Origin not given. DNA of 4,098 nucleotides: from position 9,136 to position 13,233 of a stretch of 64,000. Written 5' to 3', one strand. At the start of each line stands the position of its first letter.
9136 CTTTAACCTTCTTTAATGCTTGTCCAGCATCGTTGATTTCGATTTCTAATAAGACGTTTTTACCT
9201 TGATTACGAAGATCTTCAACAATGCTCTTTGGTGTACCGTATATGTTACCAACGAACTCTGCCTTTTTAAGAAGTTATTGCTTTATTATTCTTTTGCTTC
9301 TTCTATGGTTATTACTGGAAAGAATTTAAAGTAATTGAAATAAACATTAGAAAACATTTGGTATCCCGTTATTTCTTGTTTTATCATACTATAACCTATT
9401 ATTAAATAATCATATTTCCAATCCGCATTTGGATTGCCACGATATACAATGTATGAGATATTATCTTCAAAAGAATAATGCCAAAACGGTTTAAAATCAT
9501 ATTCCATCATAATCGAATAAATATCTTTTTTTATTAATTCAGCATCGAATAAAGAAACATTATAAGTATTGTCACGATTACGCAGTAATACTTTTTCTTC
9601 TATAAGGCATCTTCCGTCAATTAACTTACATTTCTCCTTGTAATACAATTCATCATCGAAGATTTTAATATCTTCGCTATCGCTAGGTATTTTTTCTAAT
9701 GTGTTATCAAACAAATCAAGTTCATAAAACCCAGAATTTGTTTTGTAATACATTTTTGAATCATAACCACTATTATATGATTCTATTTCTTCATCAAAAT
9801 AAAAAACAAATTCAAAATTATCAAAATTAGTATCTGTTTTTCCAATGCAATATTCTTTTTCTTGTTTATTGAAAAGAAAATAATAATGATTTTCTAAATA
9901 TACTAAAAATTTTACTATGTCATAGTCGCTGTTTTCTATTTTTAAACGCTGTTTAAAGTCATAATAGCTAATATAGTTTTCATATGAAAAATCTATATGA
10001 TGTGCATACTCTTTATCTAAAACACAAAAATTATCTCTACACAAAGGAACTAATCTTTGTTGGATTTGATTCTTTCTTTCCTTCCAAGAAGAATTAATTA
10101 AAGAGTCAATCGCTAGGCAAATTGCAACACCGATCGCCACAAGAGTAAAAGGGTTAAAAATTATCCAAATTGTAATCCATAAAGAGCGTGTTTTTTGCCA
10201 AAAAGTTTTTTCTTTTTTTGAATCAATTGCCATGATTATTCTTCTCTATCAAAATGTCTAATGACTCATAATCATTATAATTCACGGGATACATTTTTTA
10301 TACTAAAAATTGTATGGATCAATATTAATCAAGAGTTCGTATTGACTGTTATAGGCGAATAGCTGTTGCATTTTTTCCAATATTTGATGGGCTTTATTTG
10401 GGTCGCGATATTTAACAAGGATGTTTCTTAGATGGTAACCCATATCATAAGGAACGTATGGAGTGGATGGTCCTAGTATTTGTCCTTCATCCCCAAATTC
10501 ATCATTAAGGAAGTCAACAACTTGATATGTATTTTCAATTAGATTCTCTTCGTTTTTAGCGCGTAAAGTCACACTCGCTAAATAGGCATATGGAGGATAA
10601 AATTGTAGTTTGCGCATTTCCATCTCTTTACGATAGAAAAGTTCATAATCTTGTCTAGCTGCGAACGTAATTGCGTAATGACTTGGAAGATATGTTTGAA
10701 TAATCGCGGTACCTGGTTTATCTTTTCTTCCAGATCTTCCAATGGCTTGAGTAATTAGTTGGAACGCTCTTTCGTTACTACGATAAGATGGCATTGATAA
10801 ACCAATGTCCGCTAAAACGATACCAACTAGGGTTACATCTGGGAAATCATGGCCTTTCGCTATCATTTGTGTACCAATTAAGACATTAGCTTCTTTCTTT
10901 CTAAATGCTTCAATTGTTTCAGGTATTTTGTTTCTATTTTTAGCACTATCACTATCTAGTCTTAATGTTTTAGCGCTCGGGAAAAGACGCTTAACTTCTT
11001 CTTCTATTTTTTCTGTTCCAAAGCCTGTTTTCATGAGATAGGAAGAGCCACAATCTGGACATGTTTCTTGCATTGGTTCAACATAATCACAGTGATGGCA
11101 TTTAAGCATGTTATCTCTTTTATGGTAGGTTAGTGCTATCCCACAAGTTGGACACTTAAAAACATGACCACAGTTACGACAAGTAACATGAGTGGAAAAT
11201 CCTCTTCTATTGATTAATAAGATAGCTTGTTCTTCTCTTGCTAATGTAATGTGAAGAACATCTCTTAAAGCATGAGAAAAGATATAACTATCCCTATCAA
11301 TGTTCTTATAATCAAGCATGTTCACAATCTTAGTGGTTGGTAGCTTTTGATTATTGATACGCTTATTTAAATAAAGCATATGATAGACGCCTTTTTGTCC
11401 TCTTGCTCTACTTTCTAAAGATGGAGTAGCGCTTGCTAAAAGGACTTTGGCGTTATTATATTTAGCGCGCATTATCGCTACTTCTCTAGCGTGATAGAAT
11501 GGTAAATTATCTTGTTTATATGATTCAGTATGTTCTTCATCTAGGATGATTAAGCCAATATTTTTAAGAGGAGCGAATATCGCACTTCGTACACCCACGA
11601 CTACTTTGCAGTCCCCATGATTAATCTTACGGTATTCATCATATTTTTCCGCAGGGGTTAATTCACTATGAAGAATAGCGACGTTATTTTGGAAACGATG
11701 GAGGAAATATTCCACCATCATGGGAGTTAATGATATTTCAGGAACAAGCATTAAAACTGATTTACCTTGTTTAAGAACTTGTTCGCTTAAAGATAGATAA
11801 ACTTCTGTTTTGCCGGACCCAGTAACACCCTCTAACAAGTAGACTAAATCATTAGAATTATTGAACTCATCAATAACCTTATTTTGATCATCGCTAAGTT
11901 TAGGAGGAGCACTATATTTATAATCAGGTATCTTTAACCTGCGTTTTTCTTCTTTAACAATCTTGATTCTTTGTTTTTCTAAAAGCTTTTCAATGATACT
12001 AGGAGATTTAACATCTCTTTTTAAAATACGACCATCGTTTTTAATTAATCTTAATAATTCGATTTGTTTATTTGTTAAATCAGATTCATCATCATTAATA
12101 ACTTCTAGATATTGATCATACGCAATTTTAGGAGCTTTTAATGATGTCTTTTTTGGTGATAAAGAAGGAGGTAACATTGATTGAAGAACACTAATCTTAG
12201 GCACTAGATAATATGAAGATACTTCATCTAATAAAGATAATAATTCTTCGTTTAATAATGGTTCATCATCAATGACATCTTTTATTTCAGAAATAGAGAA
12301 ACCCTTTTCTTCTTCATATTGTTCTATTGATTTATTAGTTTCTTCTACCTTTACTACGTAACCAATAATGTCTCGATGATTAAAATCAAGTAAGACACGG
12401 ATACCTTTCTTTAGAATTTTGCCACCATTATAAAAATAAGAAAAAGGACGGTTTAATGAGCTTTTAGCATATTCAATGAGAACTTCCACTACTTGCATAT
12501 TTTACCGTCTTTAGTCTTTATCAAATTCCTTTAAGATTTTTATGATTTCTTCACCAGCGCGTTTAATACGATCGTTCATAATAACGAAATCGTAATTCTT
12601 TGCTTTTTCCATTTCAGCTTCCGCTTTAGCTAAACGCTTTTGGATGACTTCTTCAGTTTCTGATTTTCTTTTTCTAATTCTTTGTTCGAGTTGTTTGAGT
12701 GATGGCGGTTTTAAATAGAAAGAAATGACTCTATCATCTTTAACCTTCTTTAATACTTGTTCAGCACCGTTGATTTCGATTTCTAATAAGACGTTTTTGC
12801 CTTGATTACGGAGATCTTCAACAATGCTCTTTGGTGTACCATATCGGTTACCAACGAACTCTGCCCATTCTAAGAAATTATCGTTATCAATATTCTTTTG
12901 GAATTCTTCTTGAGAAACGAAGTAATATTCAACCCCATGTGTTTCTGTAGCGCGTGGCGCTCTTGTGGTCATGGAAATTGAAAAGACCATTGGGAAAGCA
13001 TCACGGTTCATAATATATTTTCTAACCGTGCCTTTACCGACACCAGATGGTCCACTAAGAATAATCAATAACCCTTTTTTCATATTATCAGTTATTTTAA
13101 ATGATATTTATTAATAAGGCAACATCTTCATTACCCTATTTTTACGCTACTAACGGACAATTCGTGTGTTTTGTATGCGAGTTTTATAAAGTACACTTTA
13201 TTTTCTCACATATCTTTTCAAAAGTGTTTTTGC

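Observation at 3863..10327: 6.4 kb nested insertion at the priA 3' end, bounded and subdivided by three direct copies of the priA terminus, with no recombinase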

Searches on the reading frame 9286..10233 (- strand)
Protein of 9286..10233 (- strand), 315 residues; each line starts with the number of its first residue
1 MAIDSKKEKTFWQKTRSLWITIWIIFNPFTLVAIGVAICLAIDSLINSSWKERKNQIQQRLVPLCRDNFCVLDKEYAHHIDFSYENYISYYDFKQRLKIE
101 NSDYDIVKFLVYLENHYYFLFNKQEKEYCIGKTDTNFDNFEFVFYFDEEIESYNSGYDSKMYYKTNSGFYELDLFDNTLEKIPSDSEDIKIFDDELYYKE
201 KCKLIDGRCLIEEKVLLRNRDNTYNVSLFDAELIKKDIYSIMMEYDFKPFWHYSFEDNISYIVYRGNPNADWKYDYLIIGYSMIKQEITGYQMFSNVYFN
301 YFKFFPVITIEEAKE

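Call 7: search_protein_families(library=pfam, proteins=[window:9286-10233:-], max_evalue=0.01)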
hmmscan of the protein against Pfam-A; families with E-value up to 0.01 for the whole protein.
window:9286-10233:- (315 aa): 0 families

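Call 34: find_homologous_proteins(query=window:9286-10233:-, max_evalue=0.001)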
Query window:9286-10233:- (315 aa): 2 proteins with E <= 0.001 among 895 candidates.
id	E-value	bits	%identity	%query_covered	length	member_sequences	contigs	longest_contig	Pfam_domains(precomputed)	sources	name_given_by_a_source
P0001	1.4e-197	674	95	100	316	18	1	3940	-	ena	-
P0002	7.4e-80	287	48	93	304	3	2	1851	-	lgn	-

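Call 35: find_encoding_contigs(protein=P0001, flank=10000, max_places=10)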
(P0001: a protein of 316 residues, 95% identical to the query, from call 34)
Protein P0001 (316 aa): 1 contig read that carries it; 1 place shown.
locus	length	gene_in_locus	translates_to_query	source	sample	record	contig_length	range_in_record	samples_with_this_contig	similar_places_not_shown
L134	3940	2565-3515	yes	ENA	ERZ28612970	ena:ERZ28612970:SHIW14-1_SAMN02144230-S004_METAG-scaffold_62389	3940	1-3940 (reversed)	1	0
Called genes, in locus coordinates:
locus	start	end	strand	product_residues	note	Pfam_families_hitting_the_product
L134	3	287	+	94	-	?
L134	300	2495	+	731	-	PF17764:PriA_3primeBD, PF00270:DEAD, PF04851:ResIII, PF13604:AAA_30 (faint), PF18319:Zn_ribbon_PriA, PF00271:Helicase_C, PF18074:PriA_C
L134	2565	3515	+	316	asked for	-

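Call 36: find_encoding_contigs(protein=P0002, flank=10000, max_places=10)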
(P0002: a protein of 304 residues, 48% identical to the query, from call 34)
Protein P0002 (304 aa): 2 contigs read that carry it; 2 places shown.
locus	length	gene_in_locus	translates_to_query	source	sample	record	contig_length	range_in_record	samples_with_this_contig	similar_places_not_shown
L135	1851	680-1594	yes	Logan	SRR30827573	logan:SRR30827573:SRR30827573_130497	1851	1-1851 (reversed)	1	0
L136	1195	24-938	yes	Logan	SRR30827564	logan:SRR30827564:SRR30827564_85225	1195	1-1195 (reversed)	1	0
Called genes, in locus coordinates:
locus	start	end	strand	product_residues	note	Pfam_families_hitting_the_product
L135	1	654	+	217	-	?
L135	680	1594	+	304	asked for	-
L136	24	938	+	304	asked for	-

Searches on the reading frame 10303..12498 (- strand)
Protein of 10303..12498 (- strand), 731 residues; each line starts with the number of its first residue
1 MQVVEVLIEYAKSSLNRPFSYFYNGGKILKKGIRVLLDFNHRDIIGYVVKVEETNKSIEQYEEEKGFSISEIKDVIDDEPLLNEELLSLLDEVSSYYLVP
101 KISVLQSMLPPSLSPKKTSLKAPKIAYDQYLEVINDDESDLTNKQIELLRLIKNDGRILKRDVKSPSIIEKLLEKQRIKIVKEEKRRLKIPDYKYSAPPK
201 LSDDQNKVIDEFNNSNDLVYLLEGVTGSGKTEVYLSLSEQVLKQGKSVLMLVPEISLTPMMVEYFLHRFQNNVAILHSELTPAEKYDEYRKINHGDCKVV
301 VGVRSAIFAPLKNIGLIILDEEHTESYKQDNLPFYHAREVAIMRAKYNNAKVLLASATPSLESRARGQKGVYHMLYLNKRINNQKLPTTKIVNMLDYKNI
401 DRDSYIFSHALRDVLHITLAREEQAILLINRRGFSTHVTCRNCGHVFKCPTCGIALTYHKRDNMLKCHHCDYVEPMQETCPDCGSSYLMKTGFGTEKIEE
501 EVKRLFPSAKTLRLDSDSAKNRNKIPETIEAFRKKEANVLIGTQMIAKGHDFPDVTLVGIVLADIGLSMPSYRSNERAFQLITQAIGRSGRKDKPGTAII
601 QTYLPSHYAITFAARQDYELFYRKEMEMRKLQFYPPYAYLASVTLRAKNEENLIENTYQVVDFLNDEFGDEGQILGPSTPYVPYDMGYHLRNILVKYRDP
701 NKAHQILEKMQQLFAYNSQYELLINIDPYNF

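Call 7: search_protein_families(library=pfam, proteins=[window:10303-12498:-], max_evalue=0.01)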
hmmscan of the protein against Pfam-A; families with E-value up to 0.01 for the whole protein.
window:10303-12498:- (731 aa): 8 families
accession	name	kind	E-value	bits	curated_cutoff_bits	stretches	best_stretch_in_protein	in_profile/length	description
PF00270.35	DEAD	-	3.6e-18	66.3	26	1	203-362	2-162/167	DEAD/DEAH box helicase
PF17764.6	PriA_3primeBD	-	9.8e-18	64.2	22.7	1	6-110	2-96/96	3'DNA-binding domain (3'BD)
PF04851.21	ResIII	-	1.7e-15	57.8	22.5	1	201-360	4-163/164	Type III restriction enzyme, res subunit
PF00271.37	Helicase_C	-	8.8e-14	52.1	23.5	1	506-592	38-109/110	Helicase conserved C-terminal domain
PF18319.7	Zn_ribbon_PriA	-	4e-11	43.1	26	1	449-475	1-27/27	PriA DNA helicase Cys-rich region (CRR) domain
PF18074.6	PriA_C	-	4.5e-09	37.4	26.9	1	636-728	1-95/95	Primosomal protein N C-terminal domain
PF13604.12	AAA_30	-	2.1e-05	24.8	27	1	200-253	1-54/191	AAA domain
PF02150.21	Zn_ribbon_RPB9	-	0.0092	16.3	25.2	0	449-477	4-34/36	RNA polymerases M/15 Kd subunit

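Call 10: find_encoding_contigs(protein=window:10303-12498:-, flank=10000, max_places=10)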
Protein window:10303-12498:- (731 aa): no gene with exactly this product is on record in the collection.
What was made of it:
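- Tried and rejected: An exact-protein look-up of priA found nothing (call 10).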

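Call 11: find_related_loci(query=window:10303-12498:-, collection=genome_contigs, flank=10000)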
Query window:10303-12498:- (731 aa) in genome_contigs; peptide patterns used: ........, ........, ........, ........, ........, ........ (x = any residue, [..] = any of these).
447 stretches matched a pattern; 192 encode a relative of the query (tblastn E <= 1e-3); the best 80 are kept; 80 distinct loci.
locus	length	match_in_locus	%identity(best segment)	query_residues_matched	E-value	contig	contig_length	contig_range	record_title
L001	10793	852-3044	99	1-731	0e+0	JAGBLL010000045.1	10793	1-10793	MAG: Bacilli bacterium isolate RGIG9223 Water_deer_Rumen-2__c202175, whole genome shotgun sequence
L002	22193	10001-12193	90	1-731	0e+0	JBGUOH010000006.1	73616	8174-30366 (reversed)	MAG: Bacilli bacterium isolate ruminal_MAG_191 ruminal_MAG_191_contig_0006, whole genome shotgun sequence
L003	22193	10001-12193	89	1-731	0e+0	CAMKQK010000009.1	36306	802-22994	MAG: uncultured Bacillales bacterium isolate SRR12081302_bin.41_metaWRAP_v1.3_MAG genome assembly, contig: ERZ12289775.1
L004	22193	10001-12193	89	1-731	0e+0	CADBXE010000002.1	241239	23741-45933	MAG: uncultured Erysipelotrichaceae bacterium isolate RUG14382 genome assembly, contig: RUG14382_asm_2, whole genome sho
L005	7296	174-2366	89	1-731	0e+0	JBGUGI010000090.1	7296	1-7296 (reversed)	MAG: Bacilli bacterium isolate ruminal_MAG_378 ruminal_MAG_378_contig_0090, whole genome shotgun sequence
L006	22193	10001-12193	88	1-731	0e+0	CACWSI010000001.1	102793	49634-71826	MAG: uncultured Erysipelotrichaceae bacterium isolate RUG10878 genome assembly, contig: RUG10878_asm_1, whole genome sho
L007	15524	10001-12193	87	1-731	0e+0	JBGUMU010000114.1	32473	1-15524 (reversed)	MAG: Bacilli bacterium isolate ruminal_MAG_226 ruminal_MAG_226_contig_0114, whole genome shotgun sequence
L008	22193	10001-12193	88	1-731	0e+0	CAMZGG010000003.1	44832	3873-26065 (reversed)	MAG TPA_asm: uncultured Bacillales bacterium isolate SRR10912533_bin.71_metaWRAP_v1.3_MAG genome assembly, contig: ERZ14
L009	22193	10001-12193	81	1-731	0e+0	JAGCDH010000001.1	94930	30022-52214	MAG: Bacilli bacterium isolate RGIG9687 Yak_Omasum-2__c4203, whole genome shotgun sequence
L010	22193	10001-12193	82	1-731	0e+0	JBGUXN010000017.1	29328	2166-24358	MAG: Bacilli bacterium isolate ruminal_MAG_52 ruminal_MAG_52_contig_0017, whole genome shotgun sequence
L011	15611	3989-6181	80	1-731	0e+0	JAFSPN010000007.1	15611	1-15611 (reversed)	MAG: Bacilli bacterium isolate RGIG3356 Goat_Reticulum-6__c37626, whole genome shotgun sequence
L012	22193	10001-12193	88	1-731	0e+0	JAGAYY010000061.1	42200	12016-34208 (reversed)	MAG: Bacilli bacterium isolate RGIG8901 Water_deer_Omasum.Co__c615146, whole genome shotgun sequence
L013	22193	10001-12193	77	1-731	0e+0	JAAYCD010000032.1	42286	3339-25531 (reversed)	MAG: Erysipelotrichaceae bacterium isolate AS06rmzACSIP_379 64309_AS06, whole genome shotgun sequence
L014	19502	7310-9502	76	1-731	0e+0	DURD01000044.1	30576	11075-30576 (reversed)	MAG TPA_asm: Erysipelotrichaceae bacterium isolate AS08sgBPME_6 316243_AS08, whole genome shotgun sequence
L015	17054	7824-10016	80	1-731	0e+0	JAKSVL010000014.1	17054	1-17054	MAG: Bacilli bacterium isolate Horse_feces358 MAG358_14, whole genome shotgun sequence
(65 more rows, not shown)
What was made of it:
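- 10303..12498 (-): priA, intact (731 aa). All PriA Pfam domains (call 7); 50-99% aa identity to priA in 80 genome loci (call 11)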

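Call 66: find_homologous_proteins(query=L001:3811-4047:+, max_evalue=0.001)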
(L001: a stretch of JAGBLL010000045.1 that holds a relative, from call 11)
Query L001:3811-4047:+: no candidate shares three 5-residue words with the query. No homologue found.
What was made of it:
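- Tried and rejected: I searched for the second parent of L001's chimeric X' and found no homologue (call 66).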

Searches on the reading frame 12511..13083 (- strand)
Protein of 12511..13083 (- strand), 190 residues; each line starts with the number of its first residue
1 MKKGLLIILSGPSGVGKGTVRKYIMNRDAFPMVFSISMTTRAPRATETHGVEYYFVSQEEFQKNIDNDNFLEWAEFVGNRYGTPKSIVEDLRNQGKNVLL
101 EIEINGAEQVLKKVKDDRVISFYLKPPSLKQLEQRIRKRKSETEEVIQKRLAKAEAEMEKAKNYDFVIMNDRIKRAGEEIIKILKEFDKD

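Call 7: search_protein_families(library=pfam, proteins=[window:12511-13083:-], max_evalue=0.01)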
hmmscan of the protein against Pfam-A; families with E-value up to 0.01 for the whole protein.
window:12511-13083:- (190 aa): 3 families
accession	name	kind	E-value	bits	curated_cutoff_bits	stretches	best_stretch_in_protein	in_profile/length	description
PF00625.27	Guanylate_kin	-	4.7e-49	167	25.2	1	6-185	4-180/182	Guanylate kinase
PF13238.12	AAA_18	-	0.00024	22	29.4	1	7-147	1-119/128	AAA domain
PF13207.12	AAA_17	-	0.0024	18.6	27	0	11-33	2-24/136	AAA domain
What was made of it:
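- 12511..13083 (-): gmk (guanylate kinase), intact; source gene of the fragment at 9079-9304. Pfam Guanylate_kin E 5e-49 (call 7)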

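Call 67: find_encoding_contigs(protein=window:12511-13083:-, flank=10000, max_places=10)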
Protein window:12511-13083:- (190 aa): 10 contigs read that carry it; 8 places shown.
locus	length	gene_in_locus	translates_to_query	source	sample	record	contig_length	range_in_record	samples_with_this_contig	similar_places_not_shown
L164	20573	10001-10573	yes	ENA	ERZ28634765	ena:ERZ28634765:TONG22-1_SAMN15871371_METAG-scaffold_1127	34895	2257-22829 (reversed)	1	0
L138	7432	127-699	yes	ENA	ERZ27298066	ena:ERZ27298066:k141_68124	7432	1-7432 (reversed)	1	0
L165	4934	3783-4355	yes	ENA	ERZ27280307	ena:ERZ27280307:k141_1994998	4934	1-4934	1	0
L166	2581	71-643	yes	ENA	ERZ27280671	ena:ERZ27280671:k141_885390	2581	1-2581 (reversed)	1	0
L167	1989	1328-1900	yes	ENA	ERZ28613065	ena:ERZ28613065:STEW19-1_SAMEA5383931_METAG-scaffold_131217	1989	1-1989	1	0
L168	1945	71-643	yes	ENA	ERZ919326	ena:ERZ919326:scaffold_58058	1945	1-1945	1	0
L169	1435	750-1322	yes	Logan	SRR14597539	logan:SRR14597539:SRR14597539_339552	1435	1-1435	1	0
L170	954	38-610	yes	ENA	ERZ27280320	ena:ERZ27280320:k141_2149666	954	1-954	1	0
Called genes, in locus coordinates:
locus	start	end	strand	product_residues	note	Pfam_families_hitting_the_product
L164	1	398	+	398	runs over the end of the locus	PF00365:PFK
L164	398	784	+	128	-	-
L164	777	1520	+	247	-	PF00119:ATP-synt_A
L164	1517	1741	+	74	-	PF00137:ATP-synt_C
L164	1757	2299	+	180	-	PF00430:ATP-synt_B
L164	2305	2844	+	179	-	PF00213:OSCP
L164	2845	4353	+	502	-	PF02874:ATP-synt_ab_N, PF00006:ATP-synt_ab, PF00306:ATP-synt_ab_C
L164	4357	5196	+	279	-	PF00231:ATP-synt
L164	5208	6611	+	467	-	PF02874:ATP-synt_ab_N, PF00006:ATP-synt_ab, PF22919:ATP-synt_VA_C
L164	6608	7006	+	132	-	PF02823:ATP-synt_DE_N, PF00401:ATP-synt_DE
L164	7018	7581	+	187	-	PF00719:Pyrophosphatase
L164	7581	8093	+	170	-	PF00588:SpoU_methylase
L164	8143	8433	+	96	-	-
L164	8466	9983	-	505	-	PF05833:NFACT_N, PF05670:NFACT-R_1 (weak)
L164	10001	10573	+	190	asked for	PF00625:Guanylate_kin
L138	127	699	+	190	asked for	PF00625:Guanylate_kin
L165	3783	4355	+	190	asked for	PF00625:Guanylate_kin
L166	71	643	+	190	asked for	PF00625:Guanylate_kin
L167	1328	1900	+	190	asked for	PF00625:Guanylate_kin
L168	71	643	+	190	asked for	PF00625:Guanylate_kin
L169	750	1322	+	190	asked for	PF00625:Guanylate_kin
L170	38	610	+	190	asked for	PF00625:Guanylate_kin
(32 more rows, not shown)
